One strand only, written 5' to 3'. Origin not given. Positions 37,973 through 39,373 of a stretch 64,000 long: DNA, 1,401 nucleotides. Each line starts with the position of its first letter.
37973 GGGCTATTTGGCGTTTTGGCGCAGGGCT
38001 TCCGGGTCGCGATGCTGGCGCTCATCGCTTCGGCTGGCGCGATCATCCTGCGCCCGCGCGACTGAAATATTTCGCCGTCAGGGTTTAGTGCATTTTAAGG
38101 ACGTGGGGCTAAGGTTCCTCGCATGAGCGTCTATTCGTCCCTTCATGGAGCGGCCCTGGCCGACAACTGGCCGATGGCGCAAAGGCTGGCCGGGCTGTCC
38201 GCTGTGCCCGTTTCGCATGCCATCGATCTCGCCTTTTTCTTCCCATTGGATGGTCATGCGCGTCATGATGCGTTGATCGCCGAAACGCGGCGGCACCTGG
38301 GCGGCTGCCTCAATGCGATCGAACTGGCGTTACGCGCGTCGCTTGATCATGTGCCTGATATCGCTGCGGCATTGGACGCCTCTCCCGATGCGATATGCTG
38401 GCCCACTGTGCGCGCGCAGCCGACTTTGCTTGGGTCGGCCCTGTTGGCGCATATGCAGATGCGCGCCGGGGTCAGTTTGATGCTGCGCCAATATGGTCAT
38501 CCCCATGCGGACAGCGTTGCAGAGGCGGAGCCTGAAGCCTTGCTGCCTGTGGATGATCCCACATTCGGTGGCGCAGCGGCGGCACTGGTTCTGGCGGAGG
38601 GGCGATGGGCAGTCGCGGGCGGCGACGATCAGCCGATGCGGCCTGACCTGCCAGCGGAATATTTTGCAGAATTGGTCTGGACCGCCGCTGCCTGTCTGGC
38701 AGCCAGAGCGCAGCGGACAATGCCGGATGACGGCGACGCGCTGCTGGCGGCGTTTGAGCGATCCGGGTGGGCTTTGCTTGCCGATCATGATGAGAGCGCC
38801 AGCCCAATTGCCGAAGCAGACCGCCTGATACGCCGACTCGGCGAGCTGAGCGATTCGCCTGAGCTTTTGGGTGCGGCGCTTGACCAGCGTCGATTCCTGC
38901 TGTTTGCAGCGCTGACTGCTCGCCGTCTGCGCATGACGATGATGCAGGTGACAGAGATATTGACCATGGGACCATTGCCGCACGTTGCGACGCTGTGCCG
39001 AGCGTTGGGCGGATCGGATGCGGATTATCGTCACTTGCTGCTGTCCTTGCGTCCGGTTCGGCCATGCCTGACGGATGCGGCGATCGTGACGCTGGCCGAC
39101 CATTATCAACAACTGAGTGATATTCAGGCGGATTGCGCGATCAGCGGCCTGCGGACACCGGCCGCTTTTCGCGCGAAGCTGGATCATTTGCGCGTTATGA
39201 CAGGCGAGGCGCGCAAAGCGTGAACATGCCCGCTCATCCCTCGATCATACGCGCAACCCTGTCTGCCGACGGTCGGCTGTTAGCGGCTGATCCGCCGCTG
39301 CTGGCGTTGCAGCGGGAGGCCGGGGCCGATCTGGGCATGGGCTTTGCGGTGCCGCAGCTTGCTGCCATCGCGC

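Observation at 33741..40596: Divergent five-gene cluster pairing a TipN-architecture membrane coiled-coil protein with three proteins whose key catalytic or phospho-acceptor residues are all missing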

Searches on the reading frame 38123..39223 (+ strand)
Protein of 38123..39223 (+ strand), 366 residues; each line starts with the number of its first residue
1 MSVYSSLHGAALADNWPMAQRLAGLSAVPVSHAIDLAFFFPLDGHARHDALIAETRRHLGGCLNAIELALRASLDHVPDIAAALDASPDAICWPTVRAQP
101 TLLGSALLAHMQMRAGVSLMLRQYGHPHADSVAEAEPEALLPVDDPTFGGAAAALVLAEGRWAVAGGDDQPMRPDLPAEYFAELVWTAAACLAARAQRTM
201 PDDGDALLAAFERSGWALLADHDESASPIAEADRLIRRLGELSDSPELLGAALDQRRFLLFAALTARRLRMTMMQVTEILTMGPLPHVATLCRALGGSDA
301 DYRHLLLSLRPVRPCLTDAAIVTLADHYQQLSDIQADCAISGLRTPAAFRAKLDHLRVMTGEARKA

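Call 3: search_protein_families(library=pfam, proteins=[window:38123-39223:+], max_evalue=0.1)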
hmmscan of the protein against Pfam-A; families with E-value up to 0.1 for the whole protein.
window:38123-39223:+ (366 aa): 1 family
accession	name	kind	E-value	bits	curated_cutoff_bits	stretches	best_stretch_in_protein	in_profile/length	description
PF10098.14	DUF2336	-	4.5e-09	36.6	34.6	1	172-333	90-254/262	Uncharacterised protein conserved in bacteria (DUF2336)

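Call 4: search_protein_families(library=ncbifam, proteins=[window:38123-39223:+], max_evalue=0.1)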
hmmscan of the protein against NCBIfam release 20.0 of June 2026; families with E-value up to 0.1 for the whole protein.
window:38123-39223:+ (366 aa): 0 families

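Call 21: search_solved_structures(query=window:38123-39223:+, max_evalue=10)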
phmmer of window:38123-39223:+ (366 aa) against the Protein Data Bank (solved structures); distinct sequences matched with E-value up to 10: 0.

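Call 38: search_protein_families(library=pfam, alignment_id=A2, max_evalue=0.01)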
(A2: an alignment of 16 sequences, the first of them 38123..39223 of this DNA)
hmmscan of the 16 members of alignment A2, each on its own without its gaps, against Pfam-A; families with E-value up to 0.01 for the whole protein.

A. member 1, window:38123-39223:+ (366 aa): 1 family
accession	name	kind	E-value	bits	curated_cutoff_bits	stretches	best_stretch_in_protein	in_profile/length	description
PF10098.14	DUF2336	-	4.5e-09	36.6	34.6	1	172-333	90-254/262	Uncharacterised protein conserved in bacteria (DUF2336)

B. families by the number of members that match (of 16 scanned): 1 family
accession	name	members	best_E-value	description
PF10098.14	DUF2336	8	1.4e-28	Uncharacterised protein conserved in bacteria (DUF2336)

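Call 113: search_protein_families(library=padloc, proteins=[window:38123-39223:+], max_evalue=0.001)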
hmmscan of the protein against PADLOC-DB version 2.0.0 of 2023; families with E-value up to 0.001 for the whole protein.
window:38123-39223:+ (366 aa): 0 families
